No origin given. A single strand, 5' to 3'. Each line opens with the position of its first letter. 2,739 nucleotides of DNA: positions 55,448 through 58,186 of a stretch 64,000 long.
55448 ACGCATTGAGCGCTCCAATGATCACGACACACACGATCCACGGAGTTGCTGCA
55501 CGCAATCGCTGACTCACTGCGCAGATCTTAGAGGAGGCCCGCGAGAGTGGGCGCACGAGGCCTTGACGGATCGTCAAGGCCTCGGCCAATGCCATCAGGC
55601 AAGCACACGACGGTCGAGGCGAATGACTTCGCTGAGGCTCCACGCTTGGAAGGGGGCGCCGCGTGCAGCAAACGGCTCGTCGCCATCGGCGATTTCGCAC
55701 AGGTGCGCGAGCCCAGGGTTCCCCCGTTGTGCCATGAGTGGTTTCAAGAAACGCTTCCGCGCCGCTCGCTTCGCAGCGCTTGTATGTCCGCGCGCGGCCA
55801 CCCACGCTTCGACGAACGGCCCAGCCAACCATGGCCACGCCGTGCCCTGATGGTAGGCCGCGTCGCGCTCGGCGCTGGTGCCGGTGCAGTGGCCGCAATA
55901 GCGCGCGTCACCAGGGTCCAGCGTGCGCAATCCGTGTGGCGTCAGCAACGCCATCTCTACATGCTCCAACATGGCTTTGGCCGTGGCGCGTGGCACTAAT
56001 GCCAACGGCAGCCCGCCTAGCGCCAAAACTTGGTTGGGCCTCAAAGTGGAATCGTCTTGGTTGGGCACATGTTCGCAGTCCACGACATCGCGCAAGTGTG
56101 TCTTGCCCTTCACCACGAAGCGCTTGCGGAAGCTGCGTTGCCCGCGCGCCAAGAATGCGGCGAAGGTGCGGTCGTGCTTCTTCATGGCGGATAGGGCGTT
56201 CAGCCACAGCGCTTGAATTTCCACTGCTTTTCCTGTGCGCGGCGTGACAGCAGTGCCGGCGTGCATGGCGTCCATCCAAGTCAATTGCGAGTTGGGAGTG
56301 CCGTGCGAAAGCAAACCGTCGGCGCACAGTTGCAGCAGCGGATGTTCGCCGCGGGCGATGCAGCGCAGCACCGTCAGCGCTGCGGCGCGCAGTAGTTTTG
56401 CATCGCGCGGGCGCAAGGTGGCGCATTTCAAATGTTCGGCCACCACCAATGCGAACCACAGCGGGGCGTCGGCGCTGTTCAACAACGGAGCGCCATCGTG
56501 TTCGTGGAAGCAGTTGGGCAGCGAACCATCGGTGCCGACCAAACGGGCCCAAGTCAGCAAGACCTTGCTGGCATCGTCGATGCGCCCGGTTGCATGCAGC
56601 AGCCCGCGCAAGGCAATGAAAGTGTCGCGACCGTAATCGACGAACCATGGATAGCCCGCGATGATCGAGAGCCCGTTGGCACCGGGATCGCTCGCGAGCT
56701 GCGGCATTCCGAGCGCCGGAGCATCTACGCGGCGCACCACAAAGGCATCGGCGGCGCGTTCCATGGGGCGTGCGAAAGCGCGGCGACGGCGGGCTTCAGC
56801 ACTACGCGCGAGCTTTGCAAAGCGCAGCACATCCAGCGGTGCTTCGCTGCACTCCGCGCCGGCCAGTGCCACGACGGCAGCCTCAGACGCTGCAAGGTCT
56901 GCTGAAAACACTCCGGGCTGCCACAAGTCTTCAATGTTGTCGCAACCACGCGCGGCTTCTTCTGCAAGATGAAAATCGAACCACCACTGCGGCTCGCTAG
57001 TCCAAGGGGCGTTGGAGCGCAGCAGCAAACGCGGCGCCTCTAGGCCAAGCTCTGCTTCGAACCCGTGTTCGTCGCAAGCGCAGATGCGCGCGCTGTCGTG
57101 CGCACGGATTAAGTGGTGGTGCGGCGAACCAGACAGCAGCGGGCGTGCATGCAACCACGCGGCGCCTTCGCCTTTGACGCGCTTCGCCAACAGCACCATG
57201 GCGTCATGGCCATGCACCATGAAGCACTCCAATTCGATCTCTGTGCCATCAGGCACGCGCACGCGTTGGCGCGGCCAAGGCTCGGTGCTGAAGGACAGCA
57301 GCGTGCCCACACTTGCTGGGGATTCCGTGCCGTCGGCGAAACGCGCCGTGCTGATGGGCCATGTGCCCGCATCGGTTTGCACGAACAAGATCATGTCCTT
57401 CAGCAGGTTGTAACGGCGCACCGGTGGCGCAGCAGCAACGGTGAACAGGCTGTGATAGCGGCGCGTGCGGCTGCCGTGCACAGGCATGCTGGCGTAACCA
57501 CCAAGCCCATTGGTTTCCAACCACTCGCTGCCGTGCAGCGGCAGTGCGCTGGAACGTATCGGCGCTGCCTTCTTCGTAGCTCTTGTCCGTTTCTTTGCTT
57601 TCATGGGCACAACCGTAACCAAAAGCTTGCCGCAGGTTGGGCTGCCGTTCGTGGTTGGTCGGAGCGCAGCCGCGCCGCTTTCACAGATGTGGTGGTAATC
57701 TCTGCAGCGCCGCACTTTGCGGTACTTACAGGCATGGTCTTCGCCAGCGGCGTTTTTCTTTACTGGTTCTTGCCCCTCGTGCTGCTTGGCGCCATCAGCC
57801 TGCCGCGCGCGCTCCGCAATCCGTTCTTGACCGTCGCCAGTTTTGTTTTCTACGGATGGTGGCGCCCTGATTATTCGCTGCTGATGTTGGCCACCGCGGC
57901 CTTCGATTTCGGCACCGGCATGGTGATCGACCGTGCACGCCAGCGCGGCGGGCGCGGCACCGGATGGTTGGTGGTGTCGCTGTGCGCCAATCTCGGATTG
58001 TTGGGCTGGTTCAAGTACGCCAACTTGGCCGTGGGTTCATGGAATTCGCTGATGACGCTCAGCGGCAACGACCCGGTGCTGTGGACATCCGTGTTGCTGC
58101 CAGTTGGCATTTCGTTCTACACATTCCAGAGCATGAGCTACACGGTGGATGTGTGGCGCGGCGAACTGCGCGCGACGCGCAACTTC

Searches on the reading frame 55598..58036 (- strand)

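Call 59: search_protein_families(library=pfam, proteins=[window:55598-58036:-], max_evalue=0.00001)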
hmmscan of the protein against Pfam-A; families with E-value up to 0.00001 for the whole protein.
window:55598-58036:- (813 aa): 2 families
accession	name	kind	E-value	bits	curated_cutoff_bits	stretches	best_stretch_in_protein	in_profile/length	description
PF06202.20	GDE_C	-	5.8e-84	282.6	21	1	429-806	3-367/367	Amylo-alpha-1,6-glucosidase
PF12439.13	GDE_N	-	5.6e-42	144.2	27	1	171-386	2-217/219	Glycogen debranching enzyme N terminal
